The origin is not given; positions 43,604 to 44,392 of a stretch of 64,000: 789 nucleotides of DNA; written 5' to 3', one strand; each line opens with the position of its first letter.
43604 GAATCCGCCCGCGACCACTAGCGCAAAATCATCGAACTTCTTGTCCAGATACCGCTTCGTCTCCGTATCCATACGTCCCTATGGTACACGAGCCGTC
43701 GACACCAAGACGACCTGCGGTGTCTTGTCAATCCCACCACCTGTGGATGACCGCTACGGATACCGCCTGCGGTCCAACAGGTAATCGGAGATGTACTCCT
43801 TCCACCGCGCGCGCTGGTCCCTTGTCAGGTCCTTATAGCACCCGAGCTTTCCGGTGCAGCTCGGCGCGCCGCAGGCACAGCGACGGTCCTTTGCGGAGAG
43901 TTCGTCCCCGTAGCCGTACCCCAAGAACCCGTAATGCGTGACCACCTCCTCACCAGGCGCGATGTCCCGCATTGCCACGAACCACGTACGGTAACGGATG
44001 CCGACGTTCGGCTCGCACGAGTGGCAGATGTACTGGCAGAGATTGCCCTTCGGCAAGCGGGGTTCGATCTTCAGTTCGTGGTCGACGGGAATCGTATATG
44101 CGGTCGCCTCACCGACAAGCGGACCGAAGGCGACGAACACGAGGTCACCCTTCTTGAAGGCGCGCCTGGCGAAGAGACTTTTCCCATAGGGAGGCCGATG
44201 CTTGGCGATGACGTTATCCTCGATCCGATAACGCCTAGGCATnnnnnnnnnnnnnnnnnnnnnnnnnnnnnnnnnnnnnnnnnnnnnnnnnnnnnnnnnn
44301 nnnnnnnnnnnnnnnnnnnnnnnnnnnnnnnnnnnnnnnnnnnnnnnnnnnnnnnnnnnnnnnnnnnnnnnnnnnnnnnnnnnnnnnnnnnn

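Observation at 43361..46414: Lower-GC islet coupled to cysS: a CDPS-like protein and a SET-domain methyltransferase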

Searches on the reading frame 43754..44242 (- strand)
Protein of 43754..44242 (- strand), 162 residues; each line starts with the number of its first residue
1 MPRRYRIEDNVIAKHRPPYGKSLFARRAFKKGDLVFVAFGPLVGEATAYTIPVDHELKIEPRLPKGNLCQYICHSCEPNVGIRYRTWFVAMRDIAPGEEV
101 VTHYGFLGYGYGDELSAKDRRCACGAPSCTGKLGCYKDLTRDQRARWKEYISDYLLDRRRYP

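Call 3: search_protein_families(library=pfam, proteins=[window:43754-44242:-], max_evalue=1)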
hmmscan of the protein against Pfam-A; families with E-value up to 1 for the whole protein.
window:43754-44242:- (162 aa): 1 family
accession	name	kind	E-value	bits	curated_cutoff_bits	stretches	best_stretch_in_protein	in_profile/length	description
PF00856.33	SET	-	9e-12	45.8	22.4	1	20-105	1-105/105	SET domain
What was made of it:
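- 43754..44242 (-): SET-domain, SAM-dependent methyltransferase of 162 aa with a post-SET Cys cluster. Its start overlaps the X stop by 8 nt. It is the dedicated partner of X and of canonical CDPSs. PF00856, E 9e-12 (call 3).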

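Call 4: search_protein_families(library=ncbifam, proteins=[window:43754-44242:-], max_evalue=1)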
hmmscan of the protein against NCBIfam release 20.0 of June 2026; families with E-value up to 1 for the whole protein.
window:43754-44242:- (162 aa): 0 families

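Call 49: search_solved_structures(query=window:43754-44242:-, max_evalue=0.01, show_alignments=2)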
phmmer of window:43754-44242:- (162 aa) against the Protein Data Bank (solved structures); distinct sequences matched with E-value up to 0.01: 50.
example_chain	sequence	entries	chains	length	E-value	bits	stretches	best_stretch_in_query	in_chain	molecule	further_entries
6ven_N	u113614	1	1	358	4.5e-06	30.1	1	46-133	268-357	Histone-lysine N-methyltransferase, H3 lysine-4 specific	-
6chg_C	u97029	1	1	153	2.3e-05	27.8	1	46-133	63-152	Histone-lysine N-methyltransferase, H3 lysine-4 specific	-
6bx3_E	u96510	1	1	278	3.2e-05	27.3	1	46-129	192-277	Histone-lysine N-methyltransferase, H3 lysine-4 specific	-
6kqq_A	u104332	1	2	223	4.1e-05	27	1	49-135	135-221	Histone-lysine N-methyltransferase, H3 lysine-36 and H4 lysine-20 specific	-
7w67_C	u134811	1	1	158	5.2e-05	26.6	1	46-130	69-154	Histone-lysine N-methyltransferase 2A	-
7w6a_C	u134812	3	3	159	5.4e-05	26.6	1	46-130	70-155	Histone-lysine N-methyltransferase 2A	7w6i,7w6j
7e8d_K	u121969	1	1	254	6.3e-05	26.4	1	49-135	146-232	Histone-lysine N-methyltransferase NSD2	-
5lsu_A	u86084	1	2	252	6.5e-05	26.3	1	49-134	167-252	Histone-lysine N-methyltransferase NSD2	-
9cvd_A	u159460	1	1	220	6.6e-05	26.3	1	49-134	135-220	Histone-lysine N-methyltransferase NSD2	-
6kqp_A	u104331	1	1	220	8.1e-05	26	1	49-134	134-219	Histone-lysine N-methyltransferase, H3 lysine-36 and H4 lysine-20 specific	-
8fbg_A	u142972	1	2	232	8.2e-05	26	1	49-134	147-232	Histone-lysine N-methyltransferase, H3 lysine-36 specific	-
6ugm_M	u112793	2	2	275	9e-05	25.9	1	46-133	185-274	Histone-lysine N-methyltransferase, H3 lysine-4 specific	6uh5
9l4t_A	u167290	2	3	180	9.4e-05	25.8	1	58-142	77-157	BurB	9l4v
8fbh_A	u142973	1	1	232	0.00012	25.4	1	49-134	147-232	Histone-lysine N-methyltransferase, H3 lysine-36 specific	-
7u5v_A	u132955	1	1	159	0.00012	25.4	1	59-130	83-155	Histone-lysine N-methyltransferase 2A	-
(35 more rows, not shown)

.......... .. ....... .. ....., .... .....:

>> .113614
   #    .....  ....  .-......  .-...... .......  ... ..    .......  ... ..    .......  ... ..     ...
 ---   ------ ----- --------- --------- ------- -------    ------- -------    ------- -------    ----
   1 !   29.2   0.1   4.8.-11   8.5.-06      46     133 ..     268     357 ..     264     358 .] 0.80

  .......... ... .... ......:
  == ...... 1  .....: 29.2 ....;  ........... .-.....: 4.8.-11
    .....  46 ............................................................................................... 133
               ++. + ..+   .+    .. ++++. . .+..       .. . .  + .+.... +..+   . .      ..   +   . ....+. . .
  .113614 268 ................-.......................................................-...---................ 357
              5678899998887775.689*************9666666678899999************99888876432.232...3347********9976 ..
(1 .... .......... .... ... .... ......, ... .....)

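Call 50: find_homologous_proteins(query=window:43754-44242:-, max_evalue=0.001)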
Query window:43754-44242:- (162 aa): 79 proteins with E <= 0.001 among 88 candidates.
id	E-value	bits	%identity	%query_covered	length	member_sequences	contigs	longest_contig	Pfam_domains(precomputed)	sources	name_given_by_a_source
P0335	2.8e-110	384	100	100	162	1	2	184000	PF00856.34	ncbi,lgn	-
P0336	4.9e-68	247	70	96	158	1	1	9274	PF00856.34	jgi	jgi:hypothetical protein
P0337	5.2e-62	227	66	94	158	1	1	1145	PF00856.34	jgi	jgi:hypothetical protein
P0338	9.9e-62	226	63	98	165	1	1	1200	PF00856.34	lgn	-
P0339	4.4e-61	224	64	95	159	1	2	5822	PF00856.34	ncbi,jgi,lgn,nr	ncbi:MAG TPA: SET domain-containing protein-lysine N-methyltransferase [Candidatus Paceibacterota ba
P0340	1.5e-60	222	63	94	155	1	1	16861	PF00856.34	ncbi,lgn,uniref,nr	ncbi:MAG: SET domain-containing protein-lysine N-methyltransferase [Candidatus Sungbacteria bacteriu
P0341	1.3e-59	219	60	98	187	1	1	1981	PF00856.34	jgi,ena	jgi:hypothetical protein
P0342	2.8e-59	218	62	94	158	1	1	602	PF00856.34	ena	-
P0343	2.7e-58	215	58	96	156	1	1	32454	PF00856.34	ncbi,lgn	-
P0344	5.4e-58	214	59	93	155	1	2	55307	PF00856.34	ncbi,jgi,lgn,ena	-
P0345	6.2e-58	214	59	96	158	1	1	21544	PF00856.34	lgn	-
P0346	7.2e-58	214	58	96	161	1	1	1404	PF00856.34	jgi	jgi:hypothetical protein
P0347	1.7e-57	212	58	94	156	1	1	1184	PF00856.34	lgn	-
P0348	1.8e-57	212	61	96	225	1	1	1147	PF00856.34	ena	-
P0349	2.7e-57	212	60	92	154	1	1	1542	PF00856.34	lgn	-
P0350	4.1e-57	211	57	93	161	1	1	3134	PF00856.34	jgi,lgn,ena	-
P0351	4.6e-57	211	58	98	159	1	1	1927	PF00856.34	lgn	-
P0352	7.9e-57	210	58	96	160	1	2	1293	PF00856.34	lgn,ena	-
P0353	9.8e-57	210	56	95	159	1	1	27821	PF00856.34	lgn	-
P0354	5.0e-56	208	57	96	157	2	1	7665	PF00856.34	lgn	-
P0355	5.1e-56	207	59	95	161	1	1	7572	PF00856.34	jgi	jgi:uncharacterized protein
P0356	8.6e-56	207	56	96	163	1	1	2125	PF00856.34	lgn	-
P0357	8.7e-56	207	58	93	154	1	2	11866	PF00856.34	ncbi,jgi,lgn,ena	-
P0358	1.4e-55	206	58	98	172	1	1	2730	PF00856.34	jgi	-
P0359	1.5e-55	206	56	96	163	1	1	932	PF00856.34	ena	-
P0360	2.5e-55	205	58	95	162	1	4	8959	PF00856.34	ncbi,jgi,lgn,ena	jgi:hypothetical protein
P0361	5.0e-55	204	56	95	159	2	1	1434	PF00856.34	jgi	jgi:hypothetical protein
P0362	5.6e-55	204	57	93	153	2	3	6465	PF00856.34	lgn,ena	-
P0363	5.7e-55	204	58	93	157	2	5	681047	PF00856.34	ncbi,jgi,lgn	jgi:hypothetical protein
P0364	5.8e-55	204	57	94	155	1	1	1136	PF00856.34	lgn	-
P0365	1.0e-54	203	57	94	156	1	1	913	PF00856.34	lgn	-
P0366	1.2e-54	203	59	94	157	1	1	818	PF00856.34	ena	-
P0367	1.3e-54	203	60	91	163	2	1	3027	PF00856.34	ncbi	ncbi:MAG TPA: SET domain-containing protein-lysine N-methyltransferase [Spirochaetota bacterium]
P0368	3.8e-54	201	56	95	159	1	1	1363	PF00856.34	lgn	-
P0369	4.6e-54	201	56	95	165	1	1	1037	PF00856.34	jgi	jgi:hypothetical protein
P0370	6.6e-54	201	56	96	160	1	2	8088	PF00856.34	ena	-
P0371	7.0e-54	201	59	94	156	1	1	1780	PF00856.34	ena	-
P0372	8.8e-54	200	57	97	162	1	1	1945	PF00856.34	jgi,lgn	jgi:hypothetical protein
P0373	1.0e-53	200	57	96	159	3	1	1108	PF00856.34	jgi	jgi:hypothetical protein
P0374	1.4e-53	200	55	98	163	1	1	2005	PF00856.34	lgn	-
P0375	2.6e-53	199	55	94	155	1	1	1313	PF00856.34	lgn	-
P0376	8.6e-53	197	56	93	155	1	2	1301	PF00856.34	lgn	-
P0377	2.4e-52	196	59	94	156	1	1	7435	PF00856.34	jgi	jgi:uncharacterized protein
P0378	3.1e-52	195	59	94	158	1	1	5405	PF00856.34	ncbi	-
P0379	2.6e-51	192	55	96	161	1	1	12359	PF00856.34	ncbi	-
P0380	4.1e-51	192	53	95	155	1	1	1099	PF00856.34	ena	-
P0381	2.0e-50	189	51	94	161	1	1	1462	PF00856.34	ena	-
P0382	2.3e-50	189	56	96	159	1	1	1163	PF00856.34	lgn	-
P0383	6.3e-50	188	54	94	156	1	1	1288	PF00856.34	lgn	-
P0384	9.9e-50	187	53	94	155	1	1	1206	PF00856.34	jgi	jgi:hypothetical protein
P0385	1.0e-49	187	54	95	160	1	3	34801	PF00856.34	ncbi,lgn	-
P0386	4.5e-49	185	58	88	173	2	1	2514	PF00856.34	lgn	-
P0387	2.0e-48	183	59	88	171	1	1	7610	PF00856.34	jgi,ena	-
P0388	3.0e-48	182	55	91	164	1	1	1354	PF00856.34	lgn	-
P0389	4.4e-48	182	61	79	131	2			PF00856.34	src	-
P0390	4.5e-48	182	52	96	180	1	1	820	PF00856.34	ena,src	-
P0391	4.5e-48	182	54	100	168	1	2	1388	PF00856.34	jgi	jgi:hypothetical protein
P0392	2.0e-47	179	48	97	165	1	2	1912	PF00856.34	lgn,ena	-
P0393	5.0e-47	178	53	94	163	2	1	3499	PF00856.34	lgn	-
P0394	1.1e-46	177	56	88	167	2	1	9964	PF00856.34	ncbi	-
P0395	3.8e-46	175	53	94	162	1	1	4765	PF00856.34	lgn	-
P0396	6.4e-45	171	52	94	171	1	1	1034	PF00856.34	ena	-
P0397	1.9e-43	167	50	94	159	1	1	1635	PF00856.34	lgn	-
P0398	3.6e-43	166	49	96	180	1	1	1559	PF00856.34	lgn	-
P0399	3.1e-42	163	47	94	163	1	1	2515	PF00856.34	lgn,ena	-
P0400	5.3e-42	162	46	96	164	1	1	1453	PF00856.34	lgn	-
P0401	1.9e-41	160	46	94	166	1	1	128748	PF00856.34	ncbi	-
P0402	2.6e-41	160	48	96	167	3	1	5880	PF00856.34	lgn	-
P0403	2.4e-40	156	45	96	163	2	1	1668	PF00856.34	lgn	-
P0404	3.5e-40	156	47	94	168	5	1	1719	PF00856.34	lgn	-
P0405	5.4e-40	155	48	96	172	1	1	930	PF00856.34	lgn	-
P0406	6.3e-40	155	45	93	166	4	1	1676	PF00856.34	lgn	-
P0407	8.9e-39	151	46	95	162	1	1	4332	PF00856.34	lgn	-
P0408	8.2e-37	145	61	67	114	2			PF00856.34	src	-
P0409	1.1e-36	145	47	94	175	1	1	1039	PF00856.34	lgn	-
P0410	3.9e-35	139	66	59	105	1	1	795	PF00856.34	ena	-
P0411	1.3e-28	118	61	59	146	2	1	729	PF00856.34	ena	-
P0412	2.2e-10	59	34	92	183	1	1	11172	PF00856.34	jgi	jgi:uncharacterized protein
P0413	1.2e-7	50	35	78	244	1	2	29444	PF00856.34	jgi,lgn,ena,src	jgi:hypothetical protein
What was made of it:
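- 43754..44242 (-): Seventy-eight close homologues (call 50).
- On SET-domain protein-lysine methyltransferase (function): Databases name the homologues 'protein-lysine N-methyltransferase' by inference only (call 50).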

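Call 52: find_encoding_contigs(protein=P0335, flank=3000, max_places=3)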
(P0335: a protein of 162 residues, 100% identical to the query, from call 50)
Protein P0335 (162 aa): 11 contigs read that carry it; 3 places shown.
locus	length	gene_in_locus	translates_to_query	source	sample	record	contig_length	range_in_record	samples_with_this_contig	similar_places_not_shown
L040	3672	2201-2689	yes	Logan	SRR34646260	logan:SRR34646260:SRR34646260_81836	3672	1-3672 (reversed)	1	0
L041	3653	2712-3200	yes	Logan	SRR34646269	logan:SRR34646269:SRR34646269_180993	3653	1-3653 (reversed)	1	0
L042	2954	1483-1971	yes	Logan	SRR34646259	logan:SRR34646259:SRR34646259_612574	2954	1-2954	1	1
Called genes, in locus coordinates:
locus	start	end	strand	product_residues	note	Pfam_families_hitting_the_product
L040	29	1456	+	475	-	PF01406:tRNA-synt_1e, PF09334:tRNA-synt_1g (weak), PF09190:DALR_2, PF23493:CysS_C (weak)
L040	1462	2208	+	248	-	-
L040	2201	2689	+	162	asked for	PF00856:SET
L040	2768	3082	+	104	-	PF23991:DUF7310 (faint)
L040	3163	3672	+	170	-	?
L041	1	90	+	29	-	?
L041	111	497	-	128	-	-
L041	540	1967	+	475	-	PF01406:tRNA-synt_1e, PF09334:tRNA-synt_1g (weak), PF09190:DALR_2, PF23493:CysS_C (weak)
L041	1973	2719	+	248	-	-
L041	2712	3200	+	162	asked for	PF00856:SET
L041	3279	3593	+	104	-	PF23991:DUF7310 (faint)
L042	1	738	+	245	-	?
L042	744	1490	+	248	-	-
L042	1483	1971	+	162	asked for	PF00856:SET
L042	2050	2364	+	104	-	PF23991:DUF7310 (faint)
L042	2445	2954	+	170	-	?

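Call 53: find_encoding_contigs(protein=P0363, flank=4000, max_places=1)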
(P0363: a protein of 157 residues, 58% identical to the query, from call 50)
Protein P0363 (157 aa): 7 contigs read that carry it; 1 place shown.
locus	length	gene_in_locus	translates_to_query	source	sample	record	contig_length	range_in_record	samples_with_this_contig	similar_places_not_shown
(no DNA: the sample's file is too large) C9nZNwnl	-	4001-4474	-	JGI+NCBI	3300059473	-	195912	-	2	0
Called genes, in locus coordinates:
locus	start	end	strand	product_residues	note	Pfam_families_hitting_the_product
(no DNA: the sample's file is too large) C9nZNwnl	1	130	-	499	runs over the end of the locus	PF00239:Resolvase, PF07508:Recombinase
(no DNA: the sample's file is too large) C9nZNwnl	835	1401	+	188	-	-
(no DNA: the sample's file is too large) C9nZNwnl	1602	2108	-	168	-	PF04002:RadC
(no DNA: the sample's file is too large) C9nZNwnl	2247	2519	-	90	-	-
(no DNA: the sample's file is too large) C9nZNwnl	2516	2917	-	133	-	-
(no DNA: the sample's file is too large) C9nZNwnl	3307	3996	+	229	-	PF16715:CDPS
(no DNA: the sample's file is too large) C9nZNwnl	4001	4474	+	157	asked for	PF00856:SET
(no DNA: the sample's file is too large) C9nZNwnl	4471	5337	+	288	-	-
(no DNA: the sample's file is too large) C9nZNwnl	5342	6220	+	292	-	PF13365:Trypsin_2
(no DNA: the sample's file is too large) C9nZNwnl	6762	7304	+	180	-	PF04140:ICMT (faint), PF04191:PEMT, PF01222:ERG4_ERG24 (weak)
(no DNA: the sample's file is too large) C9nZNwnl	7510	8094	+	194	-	PF09970:DUF2204 (weak), PF10706:Aminoglyc_resit (weak), PF14907:NTP_transf_5 (weak)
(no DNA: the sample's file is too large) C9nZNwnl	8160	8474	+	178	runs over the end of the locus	-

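Call 54: find_encoding_contigs(protein=P0344, flank=4000, max_places=1)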
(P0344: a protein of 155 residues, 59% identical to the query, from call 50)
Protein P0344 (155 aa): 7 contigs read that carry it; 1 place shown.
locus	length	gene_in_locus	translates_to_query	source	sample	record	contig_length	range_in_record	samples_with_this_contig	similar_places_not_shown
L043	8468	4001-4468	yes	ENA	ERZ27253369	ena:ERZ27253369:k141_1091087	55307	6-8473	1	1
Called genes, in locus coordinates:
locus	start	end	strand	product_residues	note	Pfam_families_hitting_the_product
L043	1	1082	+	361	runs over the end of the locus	?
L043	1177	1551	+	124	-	PF11645:PDDEXK_5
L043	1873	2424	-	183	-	PF03167:UDG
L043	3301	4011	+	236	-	PF16715:CDPS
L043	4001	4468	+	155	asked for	PF00856:SET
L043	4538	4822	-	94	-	-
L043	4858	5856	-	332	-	PF01745:IPT (weak), PF01715:IPPT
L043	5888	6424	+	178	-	PF00578:AhpC-TSA, PF08534:Redoxin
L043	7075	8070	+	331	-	PF02195:ParB_N, PF17762:HTH_ParB, PF23552:ParB_C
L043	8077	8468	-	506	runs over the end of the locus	PF13328:HD_4, PF01966:HD, PF04607:RelA_SpoT, PF02824:TGS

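Call 55: find_encoding_contigs(protein=P0343, flank=4000, max_places=1)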
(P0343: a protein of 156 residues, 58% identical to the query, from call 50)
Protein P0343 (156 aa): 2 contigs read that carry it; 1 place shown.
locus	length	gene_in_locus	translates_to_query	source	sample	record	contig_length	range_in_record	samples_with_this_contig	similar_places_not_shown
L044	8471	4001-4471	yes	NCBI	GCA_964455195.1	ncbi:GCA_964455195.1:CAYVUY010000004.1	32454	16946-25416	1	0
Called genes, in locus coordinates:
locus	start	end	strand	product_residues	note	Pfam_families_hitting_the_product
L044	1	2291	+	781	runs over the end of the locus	PF02739:5_3_exonuc_N, PF01367:5_3_exonuc, PF00476:DNA_pol_A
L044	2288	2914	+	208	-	-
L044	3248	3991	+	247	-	-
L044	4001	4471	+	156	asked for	PF00856:SET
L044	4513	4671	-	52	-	-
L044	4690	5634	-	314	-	PF01149:Fapy_DNA_glyco, PF06831:H2TH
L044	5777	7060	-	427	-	PF08245:Mur_ligase_M, PF02875:Mur_ligase_C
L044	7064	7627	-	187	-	PF01330:RuvA_N, PF12836:HHH_3 (faint), PF00633:HHH (faint), PF14520:HHH_5, PF21176:RecR_HhH (faint), PF07499:RuvA_C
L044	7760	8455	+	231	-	PF00625:Guanylate_kin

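Call 56: find_encoding_contigs(protein=P0401, flank=4000, max_places=1)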
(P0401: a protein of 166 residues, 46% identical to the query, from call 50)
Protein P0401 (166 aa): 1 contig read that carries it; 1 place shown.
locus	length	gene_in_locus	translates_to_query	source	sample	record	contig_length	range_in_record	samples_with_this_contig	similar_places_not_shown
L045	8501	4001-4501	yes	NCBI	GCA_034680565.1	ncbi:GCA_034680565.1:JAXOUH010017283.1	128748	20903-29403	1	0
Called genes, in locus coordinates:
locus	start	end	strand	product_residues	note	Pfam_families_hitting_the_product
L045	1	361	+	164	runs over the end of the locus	-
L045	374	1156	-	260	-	PF02673:BacA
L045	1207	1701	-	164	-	-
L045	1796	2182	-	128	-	-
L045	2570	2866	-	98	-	-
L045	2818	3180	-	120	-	-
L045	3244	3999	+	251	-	-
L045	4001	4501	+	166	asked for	PF00856:SET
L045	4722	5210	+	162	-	PF07963:N_methyl, PF08334:T2SSG (weak)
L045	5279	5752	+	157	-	PF05163:DinB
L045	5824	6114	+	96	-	-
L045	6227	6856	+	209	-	PF02142:MGS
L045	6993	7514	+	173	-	PF11181:YflT (faint)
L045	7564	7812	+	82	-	PF04226:Transgly_assoc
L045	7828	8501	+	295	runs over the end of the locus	PF04228:Zn_peptidase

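Call 58: search_solved_structures(query=L043:3301-4011:+, max_evalue=0.01, show_alignments=4)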
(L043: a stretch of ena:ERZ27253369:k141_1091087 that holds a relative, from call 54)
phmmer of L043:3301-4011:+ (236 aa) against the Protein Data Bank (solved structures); distinct sequences matched with E-value up to 0.01: 11.
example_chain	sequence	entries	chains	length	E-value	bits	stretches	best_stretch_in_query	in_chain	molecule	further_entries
7qaw_A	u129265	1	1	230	3.3e-28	101.9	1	6-222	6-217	Cyclodipeptide synthase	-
7qay_A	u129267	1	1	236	4.8e-28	101.4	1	6-222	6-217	Cyclodipeptide synthase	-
7qb8_A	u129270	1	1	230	5.1e-28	101.3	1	6-222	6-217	Cyclodipeptide synthase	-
7qaq_A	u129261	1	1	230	7.7e-28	100.7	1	6-222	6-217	Cyclodipeptide synthase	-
7qat_A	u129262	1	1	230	1.1e-27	100.1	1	6-222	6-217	Cyclodipeptide synthase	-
7qax_A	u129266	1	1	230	1.2e-27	100.1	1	6-222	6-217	Cyclodipeptide synthase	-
7qau_A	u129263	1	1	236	2.9e-27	98.8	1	6-222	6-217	Cyclodipeptide synthase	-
9gun_A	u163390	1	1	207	5.5e-11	45.6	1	21-198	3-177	Cyclodipeptide synthase from Porphyromonas gingivalis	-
9j61_A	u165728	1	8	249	3.4e-07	33.2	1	20-179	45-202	Cyclodipeptide synthase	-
6ztu_A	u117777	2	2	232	2e-05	27.4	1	7-190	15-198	Cyclodipeptide synthase, BtCDPS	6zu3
7azu_A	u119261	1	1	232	0.0001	25.1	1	7-190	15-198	Cyclodipeptide synthase, BtCDPS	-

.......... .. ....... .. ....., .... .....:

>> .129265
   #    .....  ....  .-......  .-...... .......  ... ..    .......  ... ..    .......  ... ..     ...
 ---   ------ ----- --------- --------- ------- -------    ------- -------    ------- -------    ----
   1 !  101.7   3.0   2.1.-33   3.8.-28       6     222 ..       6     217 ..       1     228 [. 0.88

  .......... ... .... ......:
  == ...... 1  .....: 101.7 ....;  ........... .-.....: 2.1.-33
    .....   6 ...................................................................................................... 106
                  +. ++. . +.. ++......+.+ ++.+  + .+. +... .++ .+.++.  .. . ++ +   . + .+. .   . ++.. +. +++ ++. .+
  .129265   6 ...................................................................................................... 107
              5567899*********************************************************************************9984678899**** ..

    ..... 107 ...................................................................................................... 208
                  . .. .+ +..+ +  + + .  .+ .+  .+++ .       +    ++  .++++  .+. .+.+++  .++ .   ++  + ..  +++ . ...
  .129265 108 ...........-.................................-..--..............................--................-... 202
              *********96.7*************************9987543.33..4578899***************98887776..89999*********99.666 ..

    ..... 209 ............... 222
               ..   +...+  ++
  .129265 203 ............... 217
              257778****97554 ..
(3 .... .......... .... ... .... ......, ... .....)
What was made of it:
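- Motifs mirror ParcuCDPS: AIS26LGN, IAD58, Y167ILEE171, Y191P (call 58). SET orthologues 57-59% identical to the window's sit directly after canonical PF16715 CDPS genes in 2 loci (calls 53, 54, 58). The same SET subfamily pairs with canonical, ParcuCDPS-like CDPSs (calls 53, 54, 58).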

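Call 60: find_encoding_contigs(protein=P0336, flank=4000, max_places=1)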
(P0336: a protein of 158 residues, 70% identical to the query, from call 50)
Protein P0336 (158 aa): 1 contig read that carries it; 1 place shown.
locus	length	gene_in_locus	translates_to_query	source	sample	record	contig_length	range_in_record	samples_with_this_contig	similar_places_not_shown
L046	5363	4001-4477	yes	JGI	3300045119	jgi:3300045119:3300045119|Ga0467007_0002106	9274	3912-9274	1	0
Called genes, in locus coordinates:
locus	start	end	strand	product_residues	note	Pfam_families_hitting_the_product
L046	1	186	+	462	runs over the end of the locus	PF00091:Tubulin, PF12327:FtsZ_C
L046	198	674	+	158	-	PF22811:Zn_ribbon_NrdR, PF03477:ATP-cone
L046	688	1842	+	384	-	PF10459:Peptidase_S46 (weak), PF00089:Trypsin, PF13365:Trypsin_2, PF13180:PDZ_2, PF00595:PDZ (weak), PF17820:PDZ_6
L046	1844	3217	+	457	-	PF00224:PK, PF02887:PK_C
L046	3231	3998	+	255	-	-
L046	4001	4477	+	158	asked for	PF00856:SET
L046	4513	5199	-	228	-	-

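Call 61: find_encoding_contigs(protein=P0353, flank=4000, max_places=1)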
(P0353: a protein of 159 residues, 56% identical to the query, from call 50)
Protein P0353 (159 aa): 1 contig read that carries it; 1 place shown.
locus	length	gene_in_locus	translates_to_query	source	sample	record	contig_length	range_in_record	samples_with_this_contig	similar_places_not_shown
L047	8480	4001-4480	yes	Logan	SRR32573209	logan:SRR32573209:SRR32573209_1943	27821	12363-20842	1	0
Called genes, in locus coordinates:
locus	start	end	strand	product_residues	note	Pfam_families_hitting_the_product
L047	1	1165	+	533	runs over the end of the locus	-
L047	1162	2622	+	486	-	-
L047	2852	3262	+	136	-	PF11969:DcpS_C, PF01230:HIT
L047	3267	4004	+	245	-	-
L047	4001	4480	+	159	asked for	PF00856:SET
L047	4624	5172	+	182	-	PF20803:PaaX_M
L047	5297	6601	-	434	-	PF08308:PEGA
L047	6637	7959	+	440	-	PF00275:EPSP_synthase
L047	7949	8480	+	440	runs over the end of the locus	PF22694:CtpB_N-like (faint), PF00595:PDZ, PF13180:PDZ_2 (weak), PF17820:PDZ_6, PF03572:Peptidase_S41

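Call 62: find_encoding_contigs(protein=P0385, flank=4000, max_places=1)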
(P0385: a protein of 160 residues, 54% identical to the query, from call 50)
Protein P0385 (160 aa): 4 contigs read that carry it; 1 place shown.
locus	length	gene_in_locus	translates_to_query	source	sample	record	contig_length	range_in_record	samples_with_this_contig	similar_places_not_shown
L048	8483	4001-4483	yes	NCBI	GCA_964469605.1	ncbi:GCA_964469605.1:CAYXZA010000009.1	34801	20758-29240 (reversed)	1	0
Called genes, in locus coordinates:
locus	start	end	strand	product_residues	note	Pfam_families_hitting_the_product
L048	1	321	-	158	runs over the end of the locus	-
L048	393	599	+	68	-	-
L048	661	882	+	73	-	-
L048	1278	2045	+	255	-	-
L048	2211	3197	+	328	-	-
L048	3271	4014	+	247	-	-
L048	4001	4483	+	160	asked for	PF00856:SET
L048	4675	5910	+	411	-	PF00270:DEAD, PF04851:ResIII, PF00271:Helicase_C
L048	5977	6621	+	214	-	PF01522:Polysacc_deac_1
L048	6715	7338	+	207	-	PF01467:CTP_transf_like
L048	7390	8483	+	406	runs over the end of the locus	PF17767:NAPRTase_N, PF04095:NAPRTase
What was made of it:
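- Flanking genes of the cassette are otherwise unrelated between loci (calls 53-56, 60-62).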
